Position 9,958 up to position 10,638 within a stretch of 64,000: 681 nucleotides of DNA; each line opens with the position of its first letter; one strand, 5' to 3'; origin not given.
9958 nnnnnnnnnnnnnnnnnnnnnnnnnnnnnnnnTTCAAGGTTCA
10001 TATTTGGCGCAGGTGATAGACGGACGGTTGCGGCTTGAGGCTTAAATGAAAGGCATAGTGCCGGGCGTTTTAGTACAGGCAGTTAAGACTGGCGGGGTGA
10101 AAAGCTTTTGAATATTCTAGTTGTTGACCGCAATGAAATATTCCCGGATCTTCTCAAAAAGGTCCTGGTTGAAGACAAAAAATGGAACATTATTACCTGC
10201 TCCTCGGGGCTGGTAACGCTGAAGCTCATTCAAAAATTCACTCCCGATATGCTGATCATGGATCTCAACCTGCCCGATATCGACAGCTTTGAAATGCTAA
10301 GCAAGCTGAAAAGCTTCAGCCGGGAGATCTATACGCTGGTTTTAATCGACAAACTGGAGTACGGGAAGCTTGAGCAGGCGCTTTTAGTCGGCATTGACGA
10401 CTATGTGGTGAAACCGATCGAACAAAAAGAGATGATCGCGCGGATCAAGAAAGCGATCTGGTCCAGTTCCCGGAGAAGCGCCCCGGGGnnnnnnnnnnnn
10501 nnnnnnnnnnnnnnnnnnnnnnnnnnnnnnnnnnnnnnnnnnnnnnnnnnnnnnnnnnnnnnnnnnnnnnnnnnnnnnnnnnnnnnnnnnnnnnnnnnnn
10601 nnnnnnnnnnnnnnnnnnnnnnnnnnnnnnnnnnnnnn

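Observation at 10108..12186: Receiver (REC) domain fused to a SipW-type signal peptidase through a ~380-aa disordered linker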

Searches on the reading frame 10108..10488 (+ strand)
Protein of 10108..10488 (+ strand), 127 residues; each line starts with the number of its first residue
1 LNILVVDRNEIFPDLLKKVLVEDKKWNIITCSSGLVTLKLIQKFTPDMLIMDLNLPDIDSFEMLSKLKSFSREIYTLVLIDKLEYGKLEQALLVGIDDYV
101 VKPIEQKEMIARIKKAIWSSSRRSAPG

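Call 19: search_solved_structures(query=window:10108-10488:+, max_evalue=0.00001, show_alignments=3)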
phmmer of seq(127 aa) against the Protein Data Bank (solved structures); distinct sequences matched with E-value up to 0.00001: 108 (the best 60 are shown).
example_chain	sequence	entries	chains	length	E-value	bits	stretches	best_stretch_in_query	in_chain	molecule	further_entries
9g85_A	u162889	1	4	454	9.6e-15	58.3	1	3-115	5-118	Response regulator PleD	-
9g86_A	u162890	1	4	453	9.7e-15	58.3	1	3-115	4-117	Response regulator PleD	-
2wb4_A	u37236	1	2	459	1e-14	58.3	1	3-115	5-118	DIGUANYLATE CYCLASE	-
1w25_A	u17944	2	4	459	1e-14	58.3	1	3-115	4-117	STALKED-CELL DIFFERENTIATION CONTROLLING PROTEIN | RESPONSE REGULATOR PLED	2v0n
8fk2_A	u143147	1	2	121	4.5e-13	52.9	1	2-115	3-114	Putative response regulator CovR VicR-like protein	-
1mvo_A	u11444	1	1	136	1.1e-12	51.7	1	2-122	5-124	PhoP response regulator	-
1nxo_A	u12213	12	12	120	1.6e-12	51.2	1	2-117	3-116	DNA-binding response regulator | Response regulator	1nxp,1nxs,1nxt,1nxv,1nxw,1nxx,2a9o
6eb7_A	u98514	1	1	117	2.8e-12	50.4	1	2-115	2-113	DNA-binding response regulator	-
8svz_A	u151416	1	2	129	1.5e-11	48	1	3-117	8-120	Two-component response regulator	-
3eq2_A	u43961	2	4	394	6e-11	46.1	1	3-111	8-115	Probable two-component response regulator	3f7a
3lte_A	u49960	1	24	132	3.2e-10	43.8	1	2-115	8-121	Response regulator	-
5x5j_A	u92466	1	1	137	4e-10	43.4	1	3-117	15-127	AdeR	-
3f6p_A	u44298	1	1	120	4.4e-10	43.3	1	2-115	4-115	Transcriptional regulatory protein yycF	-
5xjp_A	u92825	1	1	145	4.8e-10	43.2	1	3-116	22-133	AdeR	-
2zwm_A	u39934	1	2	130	5.3e-10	43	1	2-115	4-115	Transcriptional regulatory protein yycF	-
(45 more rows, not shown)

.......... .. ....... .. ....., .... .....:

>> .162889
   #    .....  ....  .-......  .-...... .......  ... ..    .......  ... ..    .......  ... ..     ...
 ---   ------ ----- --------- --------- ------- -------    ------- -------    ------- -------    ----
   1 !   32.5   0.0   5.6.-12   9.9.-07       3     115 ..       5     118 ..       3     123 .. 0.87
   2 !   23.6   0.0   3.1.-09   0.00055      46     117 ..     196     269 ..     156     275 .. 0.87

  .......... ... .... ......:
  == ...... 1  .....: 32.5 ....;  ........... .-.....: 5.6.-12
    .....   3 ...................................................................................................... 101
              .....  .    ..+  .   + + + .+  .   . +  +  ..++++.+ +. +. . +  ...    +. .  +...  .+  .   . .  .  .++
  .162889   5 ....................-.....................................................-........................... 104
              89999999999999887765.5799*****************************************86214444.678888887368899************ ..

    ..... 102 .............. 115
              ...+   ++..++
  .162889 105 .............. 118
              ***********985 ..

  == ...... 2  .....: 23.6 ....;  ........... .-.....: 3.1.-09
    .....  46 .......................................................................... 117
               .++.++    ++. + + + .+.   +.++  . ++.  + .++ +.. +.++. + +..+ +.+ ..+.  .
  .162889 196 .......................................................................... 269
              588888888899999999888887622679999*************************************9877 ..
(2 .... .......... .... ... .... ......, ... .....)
